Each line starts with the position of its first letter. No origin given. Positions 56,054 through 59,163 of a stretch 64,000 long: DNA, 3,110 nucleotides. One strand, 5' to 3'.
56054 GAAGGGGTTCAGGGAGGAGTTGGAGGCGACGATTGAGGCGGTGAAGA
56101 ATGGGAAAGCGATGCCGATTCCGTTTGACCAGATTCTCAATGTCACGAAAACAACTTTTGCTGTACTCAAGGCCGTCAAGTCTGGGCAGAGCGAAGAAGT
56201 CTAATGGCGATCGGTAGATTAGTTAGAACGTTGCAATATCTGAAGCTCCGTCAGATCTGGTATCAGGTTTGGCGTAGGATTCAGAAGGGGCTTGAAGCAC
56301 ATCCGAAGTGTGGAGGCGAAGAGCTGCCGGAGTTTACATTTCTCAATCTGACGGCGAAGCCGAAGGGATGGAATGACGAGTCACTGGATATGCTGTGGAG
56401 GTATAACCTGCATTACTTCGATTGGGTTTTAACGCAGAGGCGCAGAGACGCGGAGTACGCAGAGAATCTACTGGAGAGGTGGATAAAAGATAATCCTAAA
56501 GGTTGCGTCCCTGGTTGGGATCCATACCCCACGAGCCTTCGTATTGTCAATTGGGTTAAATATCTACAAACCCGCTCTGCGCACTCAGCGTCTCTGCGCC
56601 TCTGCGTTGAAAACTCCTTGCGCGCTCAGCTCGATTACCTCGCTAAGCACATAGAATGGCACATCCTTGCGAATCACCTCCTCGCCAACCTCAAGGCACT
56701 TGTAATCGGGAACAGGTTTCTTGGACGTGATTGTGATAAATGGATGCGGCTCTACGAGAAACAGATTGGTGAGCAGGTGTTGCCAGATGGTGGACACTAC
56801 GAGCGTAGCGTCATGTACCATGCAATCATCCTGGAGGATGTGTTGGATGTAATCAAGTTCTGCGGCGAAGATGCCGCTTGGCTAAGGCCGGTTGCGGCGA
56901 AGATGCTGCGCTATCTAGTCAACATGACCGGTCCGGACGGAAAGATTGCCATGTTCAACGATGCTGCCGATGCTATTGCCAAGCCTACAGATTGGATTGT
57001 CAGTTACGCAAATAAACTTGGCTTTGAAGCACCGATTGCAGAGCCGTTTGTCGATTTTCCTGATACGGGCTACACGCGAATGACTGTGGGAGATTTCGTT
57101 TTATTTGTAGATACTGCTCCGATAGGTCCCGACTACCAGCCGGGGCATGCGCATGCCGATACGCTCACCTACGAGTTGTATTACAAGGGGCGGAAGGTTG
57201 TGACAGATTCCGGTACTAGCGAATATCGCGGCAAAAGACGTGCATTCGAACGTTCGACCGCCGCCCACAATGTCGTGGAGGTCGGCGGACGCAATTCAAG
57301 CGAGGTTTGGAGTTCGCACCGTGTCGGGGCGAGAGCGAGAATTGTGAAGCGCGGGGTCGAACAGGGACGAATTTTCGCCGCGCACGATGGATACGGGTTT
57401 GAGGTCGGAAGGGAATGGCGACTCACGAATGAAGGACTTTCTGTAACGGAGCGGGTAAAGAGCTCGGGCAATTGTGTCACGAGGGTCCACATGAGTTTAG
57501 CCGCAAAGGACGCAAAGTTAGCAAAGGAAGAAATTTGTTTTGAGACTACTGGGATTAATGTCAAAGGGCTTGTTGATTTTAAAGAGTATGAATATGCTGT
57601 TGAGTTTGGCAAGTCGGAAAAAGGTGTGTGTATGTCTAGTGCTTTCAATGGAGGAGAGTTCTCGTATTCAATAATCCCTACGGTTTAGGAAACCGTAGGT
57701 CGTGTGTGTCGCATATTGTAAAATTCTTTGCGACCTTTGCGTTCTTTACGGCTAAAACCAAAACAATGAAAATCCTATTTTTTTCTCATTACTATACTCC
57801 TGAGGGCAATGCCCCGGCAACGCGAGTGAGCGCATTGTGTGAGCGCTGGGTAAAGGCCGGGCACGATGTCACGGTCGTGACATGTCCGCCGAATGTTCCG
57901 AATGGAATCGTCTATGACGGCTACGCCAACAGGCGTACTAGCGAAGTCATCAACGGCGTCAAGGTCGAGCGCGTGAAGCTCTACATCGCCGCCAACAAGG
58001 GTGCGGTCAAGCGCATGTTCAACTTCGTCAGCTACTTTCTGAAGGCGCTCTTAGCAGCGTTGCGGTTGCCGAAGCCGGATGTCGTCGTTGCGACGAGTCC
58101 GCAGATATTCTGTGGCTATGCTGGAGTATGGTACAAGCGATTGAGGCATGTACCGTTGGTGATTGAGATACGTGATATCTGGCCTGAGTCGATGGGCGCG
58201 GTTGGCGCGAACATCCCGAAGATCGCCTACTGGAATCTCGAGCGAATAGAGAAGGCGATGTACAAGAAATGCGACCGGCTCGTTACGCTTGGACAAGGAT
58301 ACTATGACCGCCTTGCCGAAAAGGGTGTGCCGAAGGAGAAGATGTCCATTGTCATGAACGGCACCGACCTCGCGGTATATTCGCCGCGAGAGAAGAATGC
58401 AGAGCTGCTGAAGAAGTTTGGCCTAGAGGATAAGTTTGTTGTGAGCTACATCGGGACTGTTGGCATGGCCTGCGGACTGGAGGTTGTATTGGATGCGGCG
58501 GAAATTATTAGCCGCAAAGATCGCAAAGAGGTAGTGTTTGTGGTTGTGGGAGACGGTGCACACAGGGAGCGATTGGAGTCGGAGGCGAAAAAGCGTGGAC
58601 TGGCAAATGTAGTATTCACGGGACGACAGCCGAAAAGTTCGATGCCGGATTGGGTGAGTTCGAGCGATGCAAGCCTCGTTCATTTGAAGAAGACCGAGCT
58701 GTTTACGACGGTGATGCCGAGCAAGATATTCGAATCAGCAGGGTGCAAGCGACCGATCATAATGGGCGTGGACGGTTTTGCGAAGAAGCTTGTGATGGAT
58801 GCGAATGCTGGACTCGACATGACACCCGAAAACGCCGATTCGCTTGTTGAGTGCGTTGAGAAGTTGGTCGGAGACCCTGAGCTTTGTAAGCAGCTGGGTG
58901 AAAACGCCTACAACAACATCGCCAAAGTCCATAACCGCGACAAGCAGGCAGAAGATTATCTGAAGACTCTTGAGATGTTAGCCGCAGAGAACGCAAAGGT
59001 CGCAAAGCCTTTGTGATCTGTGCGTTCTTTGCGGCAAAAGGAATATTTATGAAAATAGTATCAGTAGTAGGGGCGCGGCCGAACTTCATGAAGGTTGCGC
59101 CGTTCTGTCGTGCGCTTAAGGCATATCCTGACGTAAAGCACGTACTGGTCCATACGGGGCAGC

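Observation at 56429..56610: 36-bp near-perfect inverted repeat inside the heparinase-like ORF, flanking a 110-bp conserved-motif segment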

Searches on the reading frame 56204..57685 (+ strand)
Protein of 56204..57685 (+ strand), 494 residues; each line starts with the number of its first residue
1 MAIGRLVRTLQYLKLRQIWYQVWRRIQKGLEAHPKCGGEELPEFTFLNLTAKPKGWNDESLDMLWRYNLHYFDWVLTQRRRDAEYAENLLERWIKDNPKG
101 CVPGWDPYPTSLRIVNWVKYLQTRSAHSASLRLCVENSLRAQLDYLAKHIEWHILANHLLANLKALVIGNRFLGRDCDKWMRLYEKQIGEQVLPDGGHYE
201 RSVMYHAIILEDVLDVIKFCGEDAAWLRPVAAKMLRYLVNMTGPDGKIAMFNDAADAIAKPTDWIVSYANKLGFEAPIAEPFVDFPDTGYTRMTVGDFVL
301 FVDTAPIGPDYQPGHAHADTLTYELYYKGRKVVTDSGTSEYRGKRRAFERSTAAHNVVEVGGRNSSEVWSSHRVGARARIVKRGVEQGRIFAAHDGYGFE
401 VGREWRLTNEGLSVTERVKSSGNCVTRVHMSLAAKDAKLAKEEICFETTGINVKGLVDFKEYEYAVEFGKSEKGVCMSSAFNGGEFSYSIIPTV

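Call 9: search_protein_families(library=pfam, proteins=[window:56204-57685:+], max_evalue=0.001)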
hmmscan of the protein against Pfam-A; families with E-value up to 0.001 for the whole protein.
window:56204-57685:+ (494 aa): 2 families
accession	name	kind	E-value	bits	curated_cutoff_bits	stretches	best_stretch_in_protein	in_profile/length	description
PF07940.18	Hepar_II_III_C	-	5.9e-40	137.7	24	1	280-430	4-165/237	Heparinase II/III-like, C-terminal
PF16889.11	Hepar_II_III_N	-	1.9e-09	37.8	22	1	81-256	118-315/340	Heparinase II/III N-terminus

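Call 10: find_homologous_proteins(query=window:56204-57685:+)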
Query window:56204-57685:+ (494 aa): 7802 proteins with E <= 0.001 among 8000 candidates; the best 120 are listed.
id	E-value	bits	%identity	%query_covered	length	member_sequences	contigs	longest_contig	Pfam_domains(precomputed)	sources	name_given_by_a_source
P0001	0.0e+0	1165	100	100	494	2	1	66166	PF16889.12,PF07940.19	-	-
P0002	0.0e+0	1039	88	100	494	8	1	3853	PF16889.12,PF07940.19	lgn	-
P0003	9.5e-287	970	84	99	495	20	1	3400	PF16889.12,PF07940.19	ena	-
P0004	1.0e-276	937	81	100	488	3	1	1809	PF16889.12,PF07940.19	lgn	-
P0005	5.9e-274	927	80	100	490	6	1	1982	PF16889.12,PF07940.19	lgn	-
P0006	6.0e-273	924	85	94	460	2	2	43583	PF16889.12,PF07940.19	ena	-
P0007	2.2e-270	916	78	100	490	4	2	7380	PF16889.12,PF07940.19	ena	-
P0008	3.9e-270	915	79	100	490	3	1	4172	PF16889.12,PF07940.19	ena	-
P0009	1.5e-268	910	84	94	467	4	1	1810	PF16889.12,PF07940.19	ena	-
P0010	2.4e-256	869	76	100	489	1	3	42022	PF16889.12,PF07940.19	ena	-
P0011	1.4e-253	860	75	100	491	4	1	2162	PF16889.12,PF07940.19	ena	-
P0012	3.9e-251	852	73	100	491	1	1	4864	PF16889.12,PF07940.19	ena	-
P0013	7.0e-251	851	74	99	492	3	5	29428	PF16889.12,PF07940.19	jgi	-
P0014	1.4e-250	850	73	100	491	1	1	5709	PF16889.12,PF07940.19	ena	-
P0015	1.7e-248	843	72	100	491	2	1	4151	PF16889.12,PF07940.19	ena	-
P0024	3.8e-235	799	69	99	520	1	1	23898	PF16889.12,PF07940.19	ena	-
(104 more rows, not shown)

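Call 14: find_encoding_contigs(protein=P0002, flank=3000, max_places=2)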
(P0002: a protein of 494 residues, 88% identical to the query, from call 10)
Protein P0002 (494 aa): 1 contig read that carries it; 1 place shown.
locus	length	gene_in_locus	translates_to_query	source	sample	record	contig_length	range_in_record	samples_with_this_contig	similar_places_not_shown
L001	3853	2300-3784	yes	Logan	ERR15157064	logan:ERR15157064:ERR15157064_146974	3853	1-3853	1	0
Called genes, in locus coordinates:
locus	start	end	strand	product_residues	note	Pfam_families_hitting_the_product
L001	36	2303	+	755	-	PF00107:ADH_zinc_N, PF01408:GFO_IDH_MocA, PF02894:GFO_IDH_MocA_C, PF22725:GFO_IDH_MocA_C3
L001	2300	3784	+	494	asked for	PF16889:Hepar_II_III_N, PF07940:Hepar_II_III_C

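Call 15: find_encoding_contigs(protein=P0003, flank=3000, max_places=2)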
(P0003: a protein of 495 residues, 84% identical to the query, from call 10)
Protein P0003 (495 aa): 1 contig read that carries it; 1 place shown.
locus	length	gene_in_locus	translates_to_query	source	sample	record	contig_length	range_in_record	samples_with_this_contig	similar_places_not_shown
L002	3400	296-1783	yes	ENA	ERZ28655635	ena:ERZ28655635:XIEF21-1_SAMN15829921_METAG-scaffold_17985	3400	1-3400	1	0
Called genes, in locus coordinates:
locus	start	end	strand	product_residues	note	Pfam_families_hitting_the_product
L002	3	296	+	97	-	?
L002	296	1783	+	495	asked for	PF16889:Hepar_II_III_N, PF07940:Hepar_II_III_C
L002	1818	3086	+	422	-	PF13439:Glyco_transf_4, PF13579:Glyco_trans_4_4, PF00534:Glycos_transf_1, PF13692:Glyco_trans_1_4, PF13524:Glyco_trans_1_2 (weak)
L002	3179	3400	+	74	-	?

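Call 16: find_encoding_contigs(protein=P0024, flank=10000, max_places=2)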
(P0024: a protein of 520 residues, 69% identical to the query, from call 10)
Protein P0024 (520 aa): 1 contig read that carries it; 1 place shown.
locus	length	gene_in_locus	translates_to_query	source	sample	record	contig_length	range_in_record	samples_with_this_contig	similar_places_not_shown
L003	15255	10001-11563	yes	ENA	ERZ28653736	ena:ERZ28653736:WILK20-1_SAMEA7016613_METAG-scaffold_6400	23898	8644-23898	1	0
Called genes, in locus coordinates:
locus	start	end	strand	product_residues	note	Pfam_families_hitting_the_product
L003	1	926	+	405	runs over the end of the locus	PF13657:Couple_hipA, PF07804:HipA_C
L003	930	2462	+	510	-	PF04932:Wzy_C (weak)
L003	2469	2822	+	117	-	-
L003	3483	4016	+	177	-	PF01909:NTP_transf_2 (weak), PF18765:Polbeta (weak)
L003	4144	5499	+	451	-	PF13412:HTH_24 (weak)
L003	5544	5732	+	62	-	-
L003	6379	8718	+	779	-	PF08240:ADH_N (faint), PF00107:ADH_zinc_N, PF01408:GFO_IDH_MocA, PF02894:GFO_IDH_MocA_C, PF22725:GFO_IDH_MocA_C3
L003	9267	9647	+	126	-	PF13366:PDDEXK_3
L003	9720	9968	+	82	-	-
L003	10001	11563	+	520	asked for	PF16889:Hepar_II_III_N, PF07940:Hepar_II_III_C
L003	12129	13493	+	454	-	PF13579:Glyco_trans_4_4, PF13439:Glyco_transf_4, PF13692:Glyco_trans_1_4, PF00534:Glycos_transf_1, PF13524:Glyco_trans_1_2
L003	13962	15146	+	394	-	PF02350:Epimerase_2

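Call 26: find_related_loci(query=A1, collection=metagenome_contigs, flank=6000)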
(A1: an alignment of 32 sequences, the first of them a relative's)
Query A1 (494 aa) in metagenome_contigs; peptide patterns used: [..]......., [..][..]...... (x = any residue, [..] = any of these).
600 stretches matched a pattern (row limit reached: there are more); 449 encode a relative of the query (tblastn E <= 1e-3); the best 80 are kept; 80 distinct loci.
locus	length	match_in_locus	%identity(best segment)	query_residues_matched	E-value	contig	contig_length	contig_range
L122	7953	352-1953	66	1-490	0e+0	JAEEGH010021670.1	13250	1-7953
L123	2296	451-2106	61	1-492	0e+0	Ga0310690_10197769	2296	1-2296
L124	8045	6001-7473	65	3-490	0e+0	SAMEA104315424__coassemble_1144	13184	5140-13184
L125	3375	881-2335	63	1-490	0e+0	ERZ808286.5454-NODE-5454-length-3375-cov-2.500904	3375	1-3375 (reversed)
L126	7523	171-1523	64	34-490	0e+0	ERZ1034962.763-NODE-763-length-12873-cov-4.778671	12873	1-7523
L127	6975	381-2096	64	3-493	0e+0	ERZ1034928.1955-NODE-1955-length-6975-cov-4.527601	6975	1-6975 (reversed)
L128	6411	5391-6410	79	1-344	0e+0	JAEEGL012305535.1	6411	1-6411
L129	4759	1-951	73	179-494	1e-155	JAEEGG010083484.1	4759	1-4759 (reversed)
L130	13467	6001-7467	43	1-484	2e-122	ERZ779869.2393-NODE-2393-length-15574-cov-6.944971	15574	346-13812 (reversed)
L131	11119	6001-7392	45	3-476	8e-121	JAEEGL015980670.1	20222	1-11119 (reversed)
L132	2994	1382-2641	46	44-473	6e-125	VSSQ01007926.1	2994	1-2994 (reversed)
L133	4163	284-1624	45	3-476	9e-122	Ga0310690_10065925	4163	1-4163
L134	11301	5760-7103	44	6-476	2e-114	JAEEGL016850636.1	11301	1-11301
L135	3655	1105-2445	45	1-375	8e-114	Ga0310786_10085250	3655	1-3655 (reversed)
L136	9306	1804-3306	42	2-470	3e-111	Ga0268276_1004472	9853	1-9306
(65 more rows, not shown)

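Call 52: search_protein_families(library=ncbifam, proteins=[window:56204-57685:+], max_evalue=0.001)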
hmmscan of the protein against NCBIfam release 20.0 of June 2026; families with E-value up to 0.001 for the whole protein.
window:56204-57685:+ (494 aa): 2 families
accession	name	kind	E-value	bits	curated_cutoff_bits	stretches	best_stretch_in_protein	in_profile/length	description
NF045573.1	Hepsulflyase_CFB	equivalog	6e-09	34.7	700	1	66-255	127-342/651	heparin-sulfate lyase HepC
NF045572.1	Hepsulflyase_bctds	equivalog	1.9e-07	30.1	600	0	53-222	147-331/706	heparin-sulfate lyase HepC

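Call 64: predict_structure(alignment_id=A2)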
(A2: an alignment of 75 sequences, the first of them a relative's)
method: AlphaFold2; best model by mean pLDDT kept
length: 494 residues; sequences in the alignment: 75
mean_pLDDT: 89.2   pTM: 0.91
mean pLDDT of the five models: 89.2, 89.1, 88.3, 88.1, 86.7
residues with pLDDT >= 90: 296; 70-90: 158; 50-70: 40; < 50: 0
segments of 3 or more residues with pLDDT < 50: none
pLDDT, mean of each block of 10 residues (from residue 1): 79 87 88 89 87 91 86 67 79 91 89 93 77 93 96 85 98 97 96 93 93 97 97 98 95 87 97 96 96 98 84 70 95 87 84 93 83 78 97 95 98 97 94 69 66 92 87 92 97 86
secondary structure, 60 per line:
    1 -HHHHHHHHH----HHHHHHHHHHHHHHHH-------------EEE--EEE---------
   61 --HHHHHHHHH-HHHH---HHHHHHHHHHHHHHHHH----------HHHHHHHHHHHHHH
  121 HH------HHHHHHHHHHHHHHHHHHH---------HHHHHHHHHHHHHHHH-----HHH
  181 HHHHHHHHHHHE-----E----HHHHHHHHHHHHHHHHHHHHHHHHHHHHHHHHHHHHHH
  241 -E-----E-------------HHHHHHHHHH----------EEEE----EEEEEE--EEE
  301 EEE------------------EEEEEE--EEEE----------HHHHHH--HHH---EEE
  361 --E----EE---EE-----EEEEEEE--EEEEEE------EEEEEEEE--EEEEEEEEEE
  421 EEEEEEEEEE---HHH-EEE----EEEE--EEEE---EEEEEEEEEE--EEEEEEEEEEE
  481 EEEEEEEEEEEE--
elements in order: H2-10 H15-30 E44-46 E49-51 H63-71 H73-76 H80-96 H107-122 H129-147 H157-172 H178-191 H203-240 H262-271 E282-285 E290-295 E298-303 E322-327 E330-333 H344-349 E358-360 E380-386 E389-394 E401-408 E411-430 E438-440 E445-448 E451-454 E458-467 E470-492
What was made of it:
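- The repeat-encoded segments are among the lowest-pLDDT blocks of a confident model (call 64).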

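Call 73: list_cluster_members(proteins=[P0001, P0002, P0003])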
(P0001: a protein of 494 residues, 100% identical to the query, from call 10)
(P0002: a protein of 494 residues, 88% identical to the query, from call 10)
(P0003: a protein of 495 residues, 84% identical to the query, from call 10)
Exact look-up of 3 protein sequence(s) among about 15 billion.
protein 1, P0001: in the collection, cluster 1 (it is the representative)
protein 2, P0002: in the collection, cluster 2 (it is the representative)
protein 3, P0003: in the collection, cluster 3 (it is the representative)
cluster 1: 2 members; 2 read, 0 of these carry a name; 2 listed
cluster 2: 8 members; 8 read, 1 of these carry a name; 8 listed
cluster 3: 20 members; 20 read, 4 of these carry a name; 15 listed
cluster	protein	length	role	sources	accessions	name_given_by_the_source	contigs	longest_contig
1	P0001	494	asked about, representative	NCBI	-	-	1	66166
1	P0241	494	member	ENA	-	-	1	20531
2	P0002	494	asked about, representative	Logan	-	-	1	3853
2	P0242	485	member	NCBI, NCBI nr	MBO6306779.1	MAG: alginate lyase family protein [Paludibacteraceae bacterium] | alginate lyase family protein [Paludibacteraceae bacterium]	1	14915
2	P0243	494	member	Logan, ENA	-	-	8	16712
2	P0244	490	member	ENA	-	-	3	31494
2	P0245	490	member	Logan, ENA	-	-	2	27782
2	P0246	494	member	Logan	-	-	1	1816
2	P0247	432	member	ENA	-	-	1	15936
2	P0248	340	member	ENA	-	-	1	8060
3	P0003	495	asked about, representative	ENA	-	-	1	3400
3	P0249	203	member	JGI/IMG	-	hypothetical protein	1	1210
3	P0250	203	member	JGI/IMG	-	hypothetical protein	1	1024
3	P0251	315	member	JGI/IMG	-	uncharacterized heparinase superfamily protein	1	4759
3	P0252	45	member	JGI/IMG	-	hypothetical protein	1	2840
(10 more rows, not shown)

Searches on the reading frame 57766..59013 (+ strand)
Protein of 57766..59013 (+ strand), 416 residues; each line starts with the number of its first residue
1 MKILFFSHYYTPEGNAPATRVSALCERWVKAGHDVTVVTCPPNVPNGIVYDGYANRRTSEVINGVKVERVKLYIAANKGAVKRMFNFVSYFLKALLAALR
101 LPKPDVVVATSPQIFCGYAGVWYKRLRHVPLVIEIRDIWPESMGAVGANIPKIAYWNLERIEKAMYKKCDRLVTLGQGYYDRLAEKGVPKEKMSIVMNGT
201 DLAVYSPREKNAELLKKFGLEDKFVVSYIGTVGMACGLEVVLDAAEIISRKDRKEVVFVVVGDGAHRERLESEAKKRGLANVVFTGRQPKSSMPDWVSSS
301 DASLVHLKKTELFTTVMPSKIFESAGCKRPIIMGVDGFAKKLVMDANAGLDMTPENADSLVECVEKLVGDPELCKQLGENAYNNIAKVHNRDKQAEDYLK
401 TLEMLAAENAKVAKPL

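Call 9: search_protein_families(library=pfam, proteins=[window:57766-59013:+], max_evalue=0.001)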
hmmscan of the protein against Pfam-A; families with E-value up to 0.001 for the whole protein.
window:57766-59013:+ (416 aa): 5 families
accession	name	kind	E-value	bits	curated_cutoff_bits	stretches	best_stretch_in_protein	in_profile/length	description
PF00534.26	Glycos_transf_1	-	5.6e-22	78.5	26.4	1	216-383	7-171/172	Glycosyl transferases group 1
PF13579.12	Glyco_trans_4_4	-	8e-22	78.7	29.7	1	17-199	3-158/158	Glycosyl transferase 4-like domain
PF13439.12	Glyco_transf_4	-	1.3e-16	61.5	28.5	1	19-203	6-169/170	Glycosyltransferase Family 4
PF13692.12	Glyco_trans_1_4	-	2.7e-15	57.3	27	1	225-370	3-142/142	Glycosyl transferases group 1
PF13524.12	Glyco_trans_1_2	-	8.4e-07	29.5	25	1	252-399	11-143/144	Glycosyl transferase-like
